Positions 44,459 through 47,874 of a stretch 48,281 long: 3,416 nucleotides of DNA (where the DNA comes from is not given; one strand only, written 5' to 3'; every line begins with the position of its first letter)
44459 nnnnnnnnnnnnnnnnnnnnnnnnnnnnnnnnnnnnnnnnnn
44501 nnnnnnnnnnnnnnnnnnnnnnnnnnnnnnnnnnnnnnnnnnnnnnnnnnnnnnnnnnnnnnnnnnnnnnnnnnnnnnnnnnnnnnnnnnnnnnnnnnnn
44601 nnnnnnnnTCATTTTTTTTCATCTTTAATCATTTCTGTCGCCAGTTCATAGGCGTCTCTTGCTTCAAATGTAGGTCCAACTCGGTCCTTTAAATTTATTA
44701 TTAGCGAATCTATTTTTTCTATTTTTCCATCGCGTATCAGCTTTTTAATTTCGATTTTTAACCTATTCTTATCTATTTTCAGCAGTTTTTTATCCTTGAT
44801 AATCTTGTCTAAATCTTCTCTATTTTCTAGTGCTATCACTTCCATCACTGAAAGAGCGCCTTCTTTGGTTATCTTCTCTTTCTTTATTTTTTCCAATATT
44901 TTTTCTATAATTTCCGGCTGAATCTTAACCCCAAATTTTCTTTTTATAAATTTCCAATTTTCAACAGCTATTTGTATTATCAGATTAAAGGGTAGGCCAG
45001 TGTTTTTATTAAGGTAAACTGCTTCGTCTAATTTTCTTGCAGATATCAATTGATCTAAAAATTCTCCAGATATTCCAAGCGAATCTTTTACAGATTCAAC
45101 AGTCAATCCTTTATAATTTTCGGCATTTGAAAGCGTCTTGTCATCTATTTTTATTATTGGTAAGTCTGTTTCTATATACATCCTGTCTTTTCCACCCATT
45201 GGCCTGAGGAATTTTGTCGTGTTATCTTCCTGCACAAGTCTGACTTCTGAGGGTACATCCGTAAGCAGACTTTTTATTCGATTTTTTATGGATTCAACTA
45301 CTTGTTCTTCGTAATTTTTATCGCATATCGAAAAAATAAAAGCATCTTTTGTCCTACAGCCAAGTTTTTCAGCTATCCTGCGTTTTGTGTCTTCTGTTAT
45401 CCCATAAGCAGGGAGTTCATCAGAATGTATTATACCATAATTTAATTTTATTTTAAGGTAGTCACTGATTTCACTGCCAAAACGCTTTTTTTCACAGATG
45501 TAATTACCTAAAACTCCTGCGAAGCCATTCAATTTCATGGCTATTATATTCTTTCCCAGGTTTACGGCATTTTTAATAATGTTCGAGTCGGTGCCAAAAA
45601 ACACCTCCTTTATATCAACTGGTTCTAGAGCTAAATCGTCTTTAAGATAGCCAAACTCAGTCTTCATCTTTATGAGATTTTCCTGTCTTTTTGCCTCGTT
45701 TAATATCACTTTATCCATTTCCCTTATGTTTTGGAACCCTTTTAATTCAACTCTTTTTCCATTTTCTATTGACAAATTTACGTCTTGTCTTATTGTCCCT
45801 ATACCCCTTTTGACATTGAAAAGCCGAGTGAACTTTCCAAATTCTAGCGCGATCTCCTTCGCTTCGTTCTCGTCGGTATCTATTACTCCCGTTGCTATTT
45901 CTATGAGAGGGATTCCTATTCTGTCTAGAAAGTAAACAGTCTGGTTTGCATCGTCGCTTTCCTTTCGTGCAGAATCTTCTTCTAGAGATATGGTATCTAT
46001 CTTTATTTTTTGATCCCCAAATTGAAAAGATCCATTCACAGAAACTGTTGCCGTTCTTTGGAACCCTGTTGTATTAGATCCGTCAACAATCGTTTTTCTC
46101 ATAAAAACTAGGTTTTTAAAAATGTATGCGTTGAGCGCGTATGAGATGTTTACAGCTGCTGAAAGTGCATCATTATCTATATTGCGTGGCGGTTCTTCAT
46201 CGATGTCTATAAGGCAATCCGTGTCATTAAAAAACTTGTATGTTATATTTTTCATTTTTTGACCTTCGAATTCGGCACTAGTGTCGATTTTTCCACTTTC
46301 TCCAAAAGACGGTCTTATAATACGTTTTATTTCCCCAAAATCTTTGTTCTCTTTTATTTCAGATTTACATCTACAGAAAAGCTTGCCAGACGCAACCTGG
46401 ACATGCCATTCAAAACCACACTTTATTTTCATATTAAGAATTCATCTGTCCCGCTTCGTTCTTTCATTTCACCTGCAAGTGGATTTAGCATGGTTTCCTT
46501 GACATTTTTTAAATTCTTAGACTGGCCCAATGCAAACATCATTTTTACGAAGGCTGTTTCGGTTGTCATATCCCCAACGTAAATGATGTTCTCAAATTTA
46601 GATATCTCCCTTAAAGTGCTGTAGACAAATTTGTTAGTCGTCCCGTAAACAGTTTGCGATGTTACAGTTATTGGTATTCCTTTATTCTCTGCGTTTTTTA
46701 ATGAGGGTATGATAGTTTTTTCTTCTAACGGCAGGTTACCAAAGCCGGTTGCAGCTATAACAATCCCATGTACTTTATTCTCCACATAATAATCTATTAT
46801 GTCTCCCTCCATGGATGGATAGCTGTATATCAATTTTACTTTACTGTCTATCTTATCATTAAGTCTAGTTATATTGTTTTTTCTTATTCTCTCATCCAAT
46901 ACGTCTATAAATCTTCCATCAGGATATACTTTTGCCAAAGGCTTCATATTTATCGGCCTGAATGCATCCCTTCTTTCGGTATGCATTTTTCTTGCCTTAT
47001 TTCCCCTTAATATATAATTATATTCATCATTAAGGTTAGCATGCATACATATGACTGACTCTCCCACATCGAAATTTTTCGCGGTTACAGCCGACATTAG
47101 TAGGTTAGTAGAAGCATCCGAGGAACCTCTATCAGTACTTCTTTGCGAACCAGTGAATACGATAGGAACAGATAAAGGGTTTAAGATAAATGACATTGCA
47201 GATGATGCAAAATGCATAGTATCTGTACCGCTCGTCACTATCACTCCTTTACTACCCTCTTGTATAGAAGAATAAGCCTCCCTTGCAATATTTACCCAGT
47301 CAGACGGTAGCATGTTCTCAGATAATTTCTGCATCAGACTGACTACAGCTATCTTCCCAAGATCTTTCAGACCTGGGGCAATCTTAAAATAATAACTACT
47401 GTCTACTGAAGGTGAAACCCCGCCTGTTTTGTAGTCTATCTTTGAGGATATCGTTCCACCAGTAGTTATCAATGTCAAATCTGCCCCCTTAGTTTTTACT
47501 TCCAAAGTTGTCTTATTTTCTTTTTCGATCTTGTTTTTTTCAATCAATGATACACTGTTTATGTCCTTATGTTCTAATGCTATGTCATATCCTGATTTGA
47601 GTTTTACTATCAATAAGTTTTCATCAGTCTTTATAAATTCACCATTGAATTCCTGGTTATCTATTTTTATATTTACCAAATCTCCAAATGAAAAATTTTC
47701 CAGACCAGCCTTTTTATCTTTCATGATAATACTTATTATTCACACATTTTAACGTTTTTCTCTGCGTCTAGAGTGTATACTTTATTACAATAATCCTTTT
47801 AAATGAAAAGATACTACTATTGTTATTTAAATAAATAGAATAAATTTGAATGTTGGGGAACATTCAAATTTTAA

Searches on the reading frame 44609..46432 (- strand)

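Call 27: search_protein_families(library=pfam, proteins=[window:44609-46432:-], max_evalue=0.01)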
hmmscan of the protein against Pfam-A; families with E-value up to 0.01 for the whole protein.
window:44609-46432:- (607 aa): 3 families
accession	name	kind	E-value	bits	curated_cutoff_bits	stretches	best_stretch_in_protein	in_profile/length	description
PF02934.20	GatB_N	-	3e-42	145.1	23.4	1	4-434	2-276/277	GatB/GatE catalytic domain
PF02938.19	GAD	-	2.9e-06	27.9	23.4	1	286-368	1-84/95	GAD domain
PF02637.23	GatB_Yqey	-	0.00053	20.3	27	1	502-568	38-104/148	GatB domain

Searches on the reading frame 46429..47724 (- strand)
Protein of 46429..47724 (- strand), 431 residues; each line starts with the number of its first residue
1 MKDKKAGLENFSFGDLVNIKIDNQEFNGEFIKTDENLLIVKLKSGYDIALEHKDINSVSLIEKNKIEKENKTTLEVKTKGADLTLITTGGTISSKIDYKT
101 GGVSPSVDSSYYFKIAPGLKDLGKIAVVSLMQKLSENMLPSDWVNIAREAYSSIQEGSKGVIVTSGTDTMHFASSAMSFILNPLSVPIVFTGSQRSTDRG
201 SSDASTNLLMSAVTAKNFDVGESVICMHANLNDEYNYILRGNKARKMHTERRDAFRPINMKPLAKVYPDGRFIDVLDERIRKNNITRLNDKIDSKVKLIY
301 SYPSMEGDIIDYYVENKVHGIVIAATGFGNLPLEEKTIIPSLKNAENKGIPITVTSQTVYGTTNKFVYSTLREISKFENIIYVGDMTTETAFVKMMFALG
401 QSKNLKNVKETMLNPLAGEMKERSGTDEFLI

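Call 28: search_protein_families(library=pfam, proteins=[window:46429-47724:-], max_evalue=0.0001)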
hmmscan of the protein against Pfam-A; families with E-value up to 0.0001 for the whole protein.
window:46429-47724:- (431 aa): 3 families
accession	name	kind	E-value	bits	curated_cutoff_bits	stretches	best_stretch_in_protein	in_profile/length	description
PF00710.25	Asparaginase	-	5.8e-50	169.9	22.5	1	83-266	2-180/193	Asparaginase, N-terminal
PF17763.6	Asparaginase_C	-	6.2e-26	91.1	34.6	1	295-412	1-114/114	Glutaminase/Asparaginase C-terminal domain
PF18195.6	GatD_N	-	7.6e-05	22.4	25.7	0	12-61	2-54/54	GatD N-terminal domain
